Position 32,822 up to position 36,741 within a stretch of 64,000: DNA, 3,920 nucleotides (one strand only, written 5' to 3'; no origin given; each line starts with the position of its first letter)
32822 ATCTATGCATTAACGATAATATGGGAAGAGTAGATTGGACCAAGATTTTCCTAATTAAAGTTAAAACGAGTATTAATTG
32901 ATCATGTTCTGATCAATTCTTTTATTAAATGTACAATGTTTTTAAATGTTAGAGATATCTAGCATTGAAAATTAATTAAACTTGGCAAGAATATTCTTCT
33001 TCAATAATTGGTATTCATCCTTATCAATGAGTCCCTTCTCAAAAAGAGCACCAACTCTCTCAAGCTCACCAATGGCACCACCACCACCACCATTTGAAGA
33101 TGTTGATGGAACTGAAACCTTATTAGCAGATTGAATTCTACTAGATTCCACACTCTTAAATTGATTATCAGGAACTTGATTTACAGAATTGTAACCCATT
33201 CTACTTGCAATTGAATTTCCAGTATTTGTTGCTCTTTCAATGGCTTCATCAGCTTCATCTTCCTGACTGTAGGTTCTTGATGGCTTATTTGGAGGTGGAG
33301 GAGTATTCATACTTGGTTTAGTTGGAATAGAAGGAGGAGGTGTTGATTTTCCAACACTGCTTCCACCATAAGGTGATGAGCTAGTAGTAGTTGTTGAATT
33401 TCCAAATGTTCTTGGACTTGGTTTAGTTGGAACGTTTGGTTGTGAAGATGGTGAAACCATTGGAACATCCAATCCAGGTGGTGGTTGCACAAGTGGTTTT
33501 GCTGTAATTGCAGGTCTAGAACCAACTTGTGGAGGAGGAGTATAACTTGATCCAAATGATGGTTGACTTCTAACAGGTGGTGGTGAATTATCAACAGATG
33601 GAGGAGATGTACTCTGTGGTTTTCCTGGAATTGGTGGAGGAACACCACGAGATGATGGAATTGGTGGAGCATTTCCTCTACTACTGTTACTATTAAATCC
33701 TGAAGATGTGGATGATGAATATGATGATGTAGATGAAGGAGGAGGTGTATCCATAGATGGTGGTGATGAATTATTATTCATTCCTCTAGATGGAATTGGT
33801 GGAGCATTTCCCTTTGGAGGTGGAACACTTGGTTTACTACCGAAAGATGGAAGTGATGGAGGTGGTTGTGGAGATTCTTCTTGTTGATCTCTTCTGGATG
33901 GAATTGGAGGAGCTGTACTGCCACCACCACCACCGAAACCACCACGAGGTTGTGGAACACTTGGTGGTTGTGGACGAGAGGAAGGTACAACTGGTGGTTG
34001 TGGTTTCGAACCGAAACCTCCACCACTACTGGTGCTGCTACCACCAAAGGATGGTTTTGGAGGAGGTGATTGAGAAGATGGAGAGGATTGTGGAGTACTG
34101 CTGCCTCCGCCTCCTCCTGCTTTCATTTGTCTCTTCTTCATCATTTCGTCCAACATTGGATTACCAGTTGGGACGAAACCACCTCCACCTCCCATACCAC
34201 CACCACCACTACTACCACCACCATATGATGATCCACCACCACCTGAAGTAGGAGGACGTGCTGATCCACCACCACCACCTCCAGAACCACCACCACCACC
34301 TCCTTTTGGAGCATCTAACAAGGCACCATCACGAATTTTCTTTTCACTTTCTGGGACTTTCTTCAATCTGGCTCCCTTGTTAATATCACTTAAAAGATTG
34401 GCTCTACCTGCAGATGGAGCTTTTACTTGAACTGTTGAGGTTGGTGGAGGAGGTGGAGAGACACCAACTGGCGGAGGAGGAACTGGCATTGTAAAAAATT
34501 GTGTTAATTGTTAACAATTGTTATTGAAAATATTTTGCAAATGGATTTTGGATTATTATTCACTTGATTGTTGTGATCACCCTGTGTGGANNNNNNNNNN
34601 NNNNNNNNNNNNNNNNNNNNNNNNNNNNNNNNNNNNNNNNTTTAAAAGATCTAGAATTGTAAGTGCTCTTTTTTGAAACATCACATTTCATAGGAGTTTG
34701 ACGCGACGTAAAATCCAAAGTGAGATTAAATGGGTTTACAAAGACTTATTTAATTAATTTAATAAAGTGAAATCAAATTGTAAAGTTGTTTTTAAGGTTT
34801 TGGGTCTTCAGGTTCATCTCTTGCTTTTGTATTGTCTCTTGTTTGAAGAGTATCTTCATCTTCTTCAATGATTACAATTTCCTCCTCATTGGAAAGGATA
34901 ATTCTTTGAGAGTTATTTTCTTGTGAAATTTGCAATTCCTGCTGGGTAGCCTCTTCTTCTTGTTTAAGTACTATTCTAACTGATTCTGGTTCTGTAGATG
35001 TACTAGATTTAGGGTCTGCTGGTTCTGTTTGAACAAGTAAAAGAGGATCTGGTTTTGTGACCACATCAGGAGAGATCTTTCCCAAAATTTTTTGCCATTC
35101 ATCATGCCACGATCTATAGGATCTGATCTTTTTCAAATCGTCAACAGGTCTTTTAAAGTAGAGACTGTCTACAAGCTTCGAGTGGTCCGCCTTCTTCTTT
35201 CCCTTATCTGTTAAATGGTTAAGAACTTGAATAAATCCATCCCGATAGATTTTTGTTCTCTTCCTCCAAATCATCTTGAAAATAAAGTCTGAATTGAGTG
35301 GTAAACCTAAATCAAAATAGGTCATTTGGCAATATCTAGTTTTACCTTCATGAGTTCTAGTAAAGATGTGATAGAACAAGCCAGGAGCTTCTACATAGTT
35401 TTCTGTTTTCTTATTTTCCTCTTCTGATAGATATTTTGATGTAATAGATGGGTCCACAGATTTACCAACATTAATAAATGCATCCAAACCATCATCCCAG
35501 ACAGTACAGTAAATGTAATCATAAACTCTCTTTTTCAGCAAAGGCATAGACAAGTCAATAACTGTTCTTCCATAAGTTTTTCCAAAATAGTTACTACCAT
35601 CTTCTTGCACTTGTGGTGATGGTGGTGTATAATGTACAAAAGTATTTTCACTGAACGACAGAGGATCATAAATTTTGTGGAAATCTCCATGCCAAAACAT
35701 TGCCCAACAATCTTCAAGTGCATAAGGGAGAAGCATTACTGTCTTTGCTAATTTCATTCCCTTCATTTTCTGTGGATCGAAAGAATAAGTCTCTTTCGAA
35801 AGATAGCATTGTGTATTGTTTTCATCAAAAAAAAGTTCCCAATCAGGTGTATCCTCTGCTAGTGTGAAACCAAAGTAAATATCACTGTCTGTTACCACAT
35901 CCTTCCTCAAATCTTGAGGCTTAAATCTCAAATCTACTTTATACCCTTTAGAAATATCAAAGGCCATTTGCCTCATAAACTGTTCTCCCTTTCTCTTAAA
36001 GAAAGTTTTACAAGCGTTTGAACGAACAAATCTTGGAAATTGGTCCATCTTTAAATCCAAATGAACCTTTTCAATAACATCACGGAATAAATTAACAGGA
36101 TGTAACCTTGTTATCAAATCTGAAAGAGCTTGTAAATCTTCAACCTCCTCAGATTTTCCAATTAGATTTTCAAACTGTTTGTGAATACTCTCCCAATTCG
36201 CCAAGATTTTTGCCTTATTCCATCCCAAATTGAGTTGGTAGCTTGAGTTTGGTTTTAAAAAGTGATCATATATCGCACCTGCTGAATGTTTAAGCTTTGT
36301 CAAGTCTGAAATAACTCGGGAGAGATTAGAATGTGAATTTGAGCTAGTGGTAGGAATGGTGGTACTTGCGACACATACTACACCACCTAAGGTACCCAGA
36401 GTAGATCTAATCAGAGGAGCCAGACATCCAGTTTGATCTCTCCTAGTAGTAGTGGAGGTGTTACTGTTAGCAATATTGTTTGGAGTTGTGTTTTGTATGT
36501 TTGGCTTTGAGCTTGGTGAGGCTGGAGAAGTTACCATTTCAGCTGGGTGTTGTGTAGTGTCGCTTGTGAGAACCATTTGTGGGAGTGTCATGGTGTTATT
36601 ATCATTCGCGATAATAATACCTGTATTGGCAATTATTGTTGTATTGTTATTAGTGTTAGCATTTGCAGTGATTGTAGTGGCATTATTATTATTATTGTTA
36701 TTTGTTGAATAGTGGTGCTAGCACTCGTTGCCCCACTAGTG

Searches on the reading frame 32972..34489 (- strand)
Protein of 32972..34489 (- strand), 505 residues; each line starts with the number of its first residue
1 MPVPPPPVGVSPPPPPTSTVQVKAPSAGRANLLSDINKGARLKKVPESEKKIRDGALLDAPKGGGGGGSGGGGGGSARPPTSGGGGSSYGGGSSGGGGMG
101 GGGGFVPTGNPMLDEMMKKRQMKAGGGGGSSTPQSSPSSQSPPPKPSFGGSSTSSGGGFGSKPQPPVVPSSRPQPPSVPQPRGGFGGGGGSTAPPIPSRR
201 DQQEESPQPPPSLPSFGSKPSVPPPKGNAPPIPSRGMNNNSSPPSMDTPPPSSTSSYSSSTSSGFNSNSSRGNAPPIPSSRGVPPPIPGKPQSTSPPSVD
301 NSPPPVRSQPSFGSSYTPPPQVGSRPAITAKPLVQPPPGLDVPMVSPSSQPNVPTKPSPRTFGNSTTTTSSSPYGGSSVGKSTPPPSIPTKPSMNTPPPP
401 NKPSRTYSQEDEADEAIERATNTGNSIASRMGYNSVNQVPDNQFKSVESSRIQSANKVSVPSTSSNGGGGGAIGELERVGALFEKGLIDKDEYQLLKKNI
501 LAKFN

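Call 41: search_protein_families(library=pfam, proteins=[window:32972-34489:-], max_evalue=0.001)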
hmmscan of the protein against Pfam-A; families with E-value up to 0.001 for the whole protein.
window:32972-34489:- (505 aa): 1 family
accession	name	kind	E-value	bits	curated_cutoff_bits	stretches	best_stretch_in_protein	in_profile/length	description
PF02205.27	WH2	-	1.9e-07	30.9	23.1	1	25-50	1-26/28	WH2 motif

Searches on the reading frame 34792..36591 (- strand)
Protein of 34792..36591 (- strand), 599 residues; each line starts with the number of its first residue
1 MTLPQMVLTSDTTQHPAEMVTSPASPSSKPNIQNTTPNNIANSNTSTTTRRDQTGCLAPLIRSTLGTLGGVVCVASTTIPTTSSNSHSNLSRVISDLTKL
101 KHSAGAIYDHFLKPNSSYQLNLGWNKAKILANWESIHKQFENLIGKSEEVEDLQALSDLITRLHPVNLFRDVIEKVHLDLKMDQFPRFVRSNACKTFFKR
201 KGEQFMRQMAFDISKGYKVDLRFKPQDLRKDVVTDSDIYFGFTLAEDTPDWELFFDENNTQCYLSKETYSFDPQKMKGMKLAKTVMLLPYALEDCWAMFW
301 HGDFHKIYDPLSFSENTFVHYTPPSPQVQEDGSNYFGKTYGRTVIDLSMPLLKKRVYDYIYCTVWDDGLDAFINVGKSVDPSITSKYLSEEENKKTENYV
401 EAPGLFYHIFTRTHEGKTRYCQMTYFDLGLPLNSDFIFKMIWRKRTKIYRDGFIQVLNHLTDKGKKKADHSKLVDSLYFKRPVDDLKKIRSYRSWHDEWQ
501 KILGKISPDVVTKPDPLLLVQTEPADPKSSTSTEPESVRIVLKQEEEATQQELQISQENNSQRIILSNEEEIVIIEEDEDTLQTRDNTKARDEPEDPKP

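Call 41: search_protein_families(library=pfam, proteins=[window:34792-36591:-], max_evalue=0.001)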
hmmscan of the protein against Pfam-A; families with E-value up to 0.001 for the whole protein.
window:34792-36591:- (599 aa): 1 family
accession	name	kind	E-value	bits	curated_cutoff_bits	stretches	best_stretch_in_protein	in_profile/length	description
PF00615.24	RGS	-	0.00062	20.6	23.9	0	98-193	44-113/117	Regulator of G protein signaling domain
